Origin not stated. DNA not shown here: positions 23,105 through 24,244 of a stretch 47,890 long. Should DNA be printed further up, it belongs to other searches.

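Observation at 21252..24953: Orphan CbbQ/NorQ AAA+ and CbbO/NorD VWA pair chained to a VOC-fold metalloenzyme-like gene: candidate new client for a QD/QO-type remodeller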

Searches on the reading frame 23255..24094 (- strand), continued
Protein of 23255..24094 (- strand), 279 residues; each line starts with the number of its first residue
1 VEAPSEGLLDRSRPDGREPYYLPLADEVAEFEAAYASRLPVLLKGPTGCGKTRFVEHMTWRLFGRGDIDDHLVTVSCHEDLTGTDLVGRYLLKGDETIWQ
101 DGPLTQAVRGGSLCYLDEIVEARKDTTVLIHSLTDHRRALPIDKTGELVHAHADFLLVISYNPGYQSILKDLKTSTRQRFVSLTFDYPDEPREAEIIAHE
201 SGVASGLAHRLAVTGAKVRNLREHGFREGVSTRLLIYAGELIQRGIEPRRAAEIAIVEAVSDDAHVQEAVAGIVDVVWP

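Call 68: get_annotated_region(hit=H24, flank=5000)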
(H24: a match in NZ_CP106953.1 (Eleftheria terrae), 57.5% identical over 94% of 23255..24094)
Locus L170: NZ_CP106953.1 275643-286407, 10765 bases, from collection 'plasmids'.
description: Eleftheria terrae strain P9846-PB plasmid unnamed2
organism: Eleftheria terrae (NCBI taxid 1597781)
taxonomy: Bacteria; Pseudomonadota; Betaproteobacteria; Burkholderiales; ; Eleftheria; Eleftheria terrae
host: -; source: soil sample,soil; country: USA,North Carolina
typing (MOB-suite, as given by PLSDB): mobilizable; relaxase MOBP
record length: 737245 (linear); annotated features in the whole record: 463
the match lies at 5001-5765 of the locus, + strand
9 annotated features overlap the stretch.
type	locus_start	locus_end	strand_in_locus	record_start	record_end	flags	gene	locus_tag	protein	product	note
CDS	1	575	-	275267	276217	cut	-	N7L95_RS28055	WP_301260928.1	AraC family transcriptional regulator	GO:0006355 - regulation of DNA-templated transcription [Evidence IEA]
CDS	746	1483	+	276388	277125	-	-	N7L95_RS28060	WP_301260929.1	SDR family oxidoreductase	-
CDS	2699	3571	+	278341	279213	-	-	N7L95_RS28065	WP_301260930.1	cytochrome c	-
CDS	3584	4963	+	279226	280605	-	-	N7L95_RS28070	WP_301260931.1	cbb3-type cytochrome c oxidase subunit I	GO:0009060 - aerobic respiration [Evidence IEA]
CDS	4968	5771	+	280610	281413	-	-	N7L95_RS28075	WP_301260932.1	CbbQ/NirQ/NorQ/GpvN family protein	-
CDS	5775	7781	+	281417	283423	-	-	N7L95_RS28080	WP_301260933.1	VWA domain-containing protein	-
CDS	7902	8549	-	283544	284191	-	-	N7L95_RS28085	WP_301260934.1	suppressor of fused domain protein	-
CDS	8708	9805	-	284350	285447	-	-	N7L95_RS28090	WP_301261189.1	PHB depolymerase family esterase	-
CDS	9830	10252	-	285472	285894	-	-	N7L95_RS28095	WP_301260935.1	CopG family transcriptional regulator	-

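Call 70: search_protein_families(library=pfam, proteins=[L166:5528-5884:+, L166:3354-3704:+, L166:6788-7876:+, L166:8023-9669:+], max_evalue=0.1)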
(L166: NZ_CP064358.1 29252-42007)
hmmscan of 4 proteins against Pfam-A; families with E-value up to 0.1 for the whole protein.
L166:5528-5884:+ (118 aa): 0 families

L166:3354-3704:+ (116 aa): 0 families

L166:6788-7876:+ (362 aa): 1 family
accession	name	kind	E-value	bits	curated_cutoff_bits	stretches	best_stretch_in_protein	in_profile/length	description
PF00435.27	Spectrin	-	0.065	14.2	29.9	0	119-161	34-76/105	Spectrin repeat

L166:8023-9669:+ (548 aa): 3 families
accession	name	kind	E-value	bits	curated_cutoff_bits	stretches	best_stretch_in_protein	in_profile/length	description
PF00092.34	VWA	-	2.7e-09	37.9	23.8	1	360-535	3-168/174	von Willebrand factor type A domain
PF13519.12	VWA_2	-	8.2e-07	30.1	27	1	359-472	1-106/107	von Willebrand factor type A domain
PF11775.14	CobT_C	-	0.045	13.8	21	0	446-485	119-158/220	Cobalamin biosynthesis protein CobT VWA domain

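Call 82: get_annotated_region(hit=H27, flank=4000)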
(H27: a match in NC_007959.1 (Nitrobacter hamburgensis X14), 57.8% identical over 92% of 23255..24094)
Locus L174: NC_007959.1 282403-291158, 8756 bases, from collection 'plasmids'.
description: Nitrobacter hamburgensis X14 plasmid 1, complete sequence
organism: Nitrobacter hamburgensis X14 (NCBI taxid 323097)
taxonomy: Bacteria; Pseudomonadota; Alphaproteobacteria; Hyphomicrobiales; Nitrobacteraceae; Nitrobacter; Nitrobacter hamburgensis; Nitrobacter hamburgensis X14
host: -; source: -; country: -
typing (MOB-suite, as given by PLSDB): mobilizable; replicon rep_cluster_472; relaxase MOBP
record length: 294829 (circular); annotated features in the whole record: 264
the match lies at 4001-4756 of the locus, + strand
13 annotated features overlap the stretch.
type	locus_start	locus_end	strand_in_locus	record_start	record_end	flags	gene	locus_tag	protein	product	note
CDS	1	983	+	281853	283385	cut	-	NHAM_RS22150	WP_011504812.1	carboxysome shell carbonic anhydrase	GO:0015977 - carbon fixation [Evidence IEA]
CDS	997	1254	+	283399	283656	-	-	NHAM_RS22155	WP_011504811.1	carboxysome peptide A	GO:0015977 - carbon fixation [Evidence IEA]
CDS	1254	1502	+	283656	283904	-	-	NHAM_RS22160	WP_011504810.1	carboxysome peptide B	GO:0015977 - carbon fixation [Evidence IEA]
CDS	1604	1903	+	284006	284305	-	-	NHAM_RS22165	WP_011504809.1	BMC domain-containing protein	-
CDS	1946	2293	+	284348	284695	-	-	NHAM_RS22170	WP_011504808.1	BMC domain-containing protein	-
CDS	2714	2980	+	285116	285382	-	-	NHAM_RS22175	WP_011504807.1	4a-hydroxytetrahydrobiopterin dehydratase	-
CDS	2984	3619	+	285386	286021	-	parA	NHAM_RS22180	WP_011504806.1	ParA family partition ATPase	-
CDS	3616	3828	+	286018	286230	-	-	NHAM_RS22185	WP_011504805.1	hypothetical protein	-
CDS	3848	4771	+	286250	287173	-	-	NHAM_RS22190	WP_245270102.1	CbbQ/NirQ/NorQ/GpvN family protein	-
CDS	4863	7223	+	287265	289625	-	-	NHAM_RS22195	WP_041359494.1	nitric oxide reductase activation protein NorD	-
CDS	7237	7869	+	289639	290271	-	-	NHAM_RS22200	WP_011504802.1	hypothetical protein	-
CDS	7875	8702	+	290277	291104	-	-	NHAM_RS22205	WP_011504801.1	serine protease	GO:0006508 - proteolysis [Evidence IEA]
CDS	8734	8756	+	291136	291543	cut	-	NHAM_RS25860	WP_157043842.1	hypothetical protein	-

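Call 83: get_annotated_region(hit=H28, flank=4000)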
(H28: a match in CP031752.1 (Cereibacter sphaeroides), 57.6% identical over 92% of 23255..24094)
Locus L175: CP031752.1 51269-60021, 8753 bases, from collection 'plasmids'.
description: Cereibacter sphaeroides strain EBL0706 plasmid p.A, complete sequence
organism: Cereibacter sphaeroides (NCBI taxid 1063)
taxonomy: Bacteria; Pseudomonadota; Alphaproteobacteria; Rhodobacterales; Paracoccaceae; Cereibacter; Cereibacter sphaeroides
host: -; source: cell culture; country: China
typing (MOB-suite, as given by PLSDB): non-mobilizable; replicon rep_cluster_252
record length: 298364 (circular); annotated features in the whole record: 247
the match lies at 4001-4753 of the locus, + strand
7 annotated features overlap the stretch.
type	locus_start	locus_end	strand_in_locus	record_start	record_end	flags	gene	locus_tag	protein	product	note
CDS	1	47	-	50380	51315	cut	-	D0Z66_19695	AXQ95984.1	hydrogen peroxide-inducible genes activator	-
CDS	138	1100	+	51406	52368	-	-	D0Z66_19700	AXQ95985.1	sodium-dependent bicarbonate transport family permease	-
CDS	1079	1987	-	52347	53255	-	-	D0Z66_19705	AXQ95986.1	LysR family transcriptional regulator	-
CDS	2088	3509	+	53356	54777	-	-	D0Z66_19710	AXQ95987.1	form I ribulose bisphosphate carboxylase large subunit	-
CDS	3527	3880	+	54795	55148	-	-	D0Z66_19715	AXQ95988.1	ribulose bisphosphate carboxylase small subunit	-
CDS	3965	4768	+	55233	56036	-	-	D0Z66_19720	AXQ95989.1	CbbQ/NirQ/NorQ/GpvN family protein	-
CDS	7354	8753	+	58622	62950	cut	-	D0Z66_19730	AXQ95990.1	hypothetical protein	-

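Call 84: get_annotated_region(hit=H36, flank=4000)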
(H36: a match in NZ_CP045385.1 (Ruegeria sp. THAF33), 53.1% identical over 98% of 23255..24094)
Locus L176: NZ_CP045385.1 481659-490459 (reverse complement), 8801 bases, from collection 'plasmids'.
description: Ruegeria sp. THAF33 plasmid pTHAF33_a, complete sequence
organism: Ruegeria sp. THAF33 (NCBI taxid 2587853)
taxonomy: Bacteria; Pseudomonadota; Alphaproteobacteria; Rhodobacterales; Roseobacteraceae; Ruegeria; Ruegeria sp. THAF33
host: -; source: pure culture,Surface of a polyethylene microplastic particle present in tank 6 of a marine aquarium ...; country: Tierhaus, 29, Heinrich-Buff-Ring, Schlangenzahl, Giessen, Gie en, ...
typing (MOB-suite, as given by PLSDB): non-mobilizable
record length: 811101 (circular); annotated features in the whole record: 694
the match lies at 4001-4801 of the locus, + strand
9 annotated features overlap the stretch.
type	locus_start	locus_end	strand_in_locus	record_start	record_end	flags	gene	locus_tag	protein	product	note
CDS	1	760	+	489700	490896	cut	-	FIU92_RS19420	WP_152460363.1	NnrS family protein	-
CDS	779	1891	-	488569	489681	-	-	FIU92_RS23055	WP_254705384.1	Hint domain-containing protein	-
CDS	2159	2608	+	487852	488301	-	-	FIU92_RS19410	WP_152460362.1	cytochrome c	-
CDS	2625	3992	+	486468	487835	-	-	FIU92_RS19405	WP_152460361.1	cbb3-type cytochrome c oxidase subunit I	GO:0009060 - aerobic respiration [Evidence IEA]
CDS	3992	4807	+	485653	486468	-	-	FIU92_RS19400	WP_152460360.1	CbbQ/NirQ/NorQ/GpvN family protein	-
CDS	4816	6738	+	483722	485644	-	-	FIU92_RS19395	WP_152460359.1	VWA domain-containing protein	-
CDS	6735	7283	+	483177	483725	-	-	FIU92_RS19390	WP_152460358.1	cytochrome c oxidase subunit 3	-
CDS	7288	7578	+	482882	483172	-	-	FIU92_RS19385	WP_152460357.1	cytochrome C oxidase subunit IV family protein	-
CDS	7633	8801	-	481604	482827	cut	hemA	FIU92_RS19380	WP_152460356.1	5-aminolevulinate synthase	GO:0006783 - heme biosynthetic process [Evidence IEA]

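Call 99: search_protein_families(library=padloc, proteins=[window:23255-24094:-], max_evalue=0.001)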
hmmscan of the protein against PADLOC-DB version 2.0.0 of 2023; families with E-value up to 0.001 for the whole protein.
window:23255-24094:- (279 aa): 1 family
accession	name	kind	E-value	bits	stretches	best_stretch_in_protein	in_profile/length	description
PDLC01993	RtcR--CARF_AAA_HTH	-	2.1e-07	27.8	1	33-159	199-324/523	-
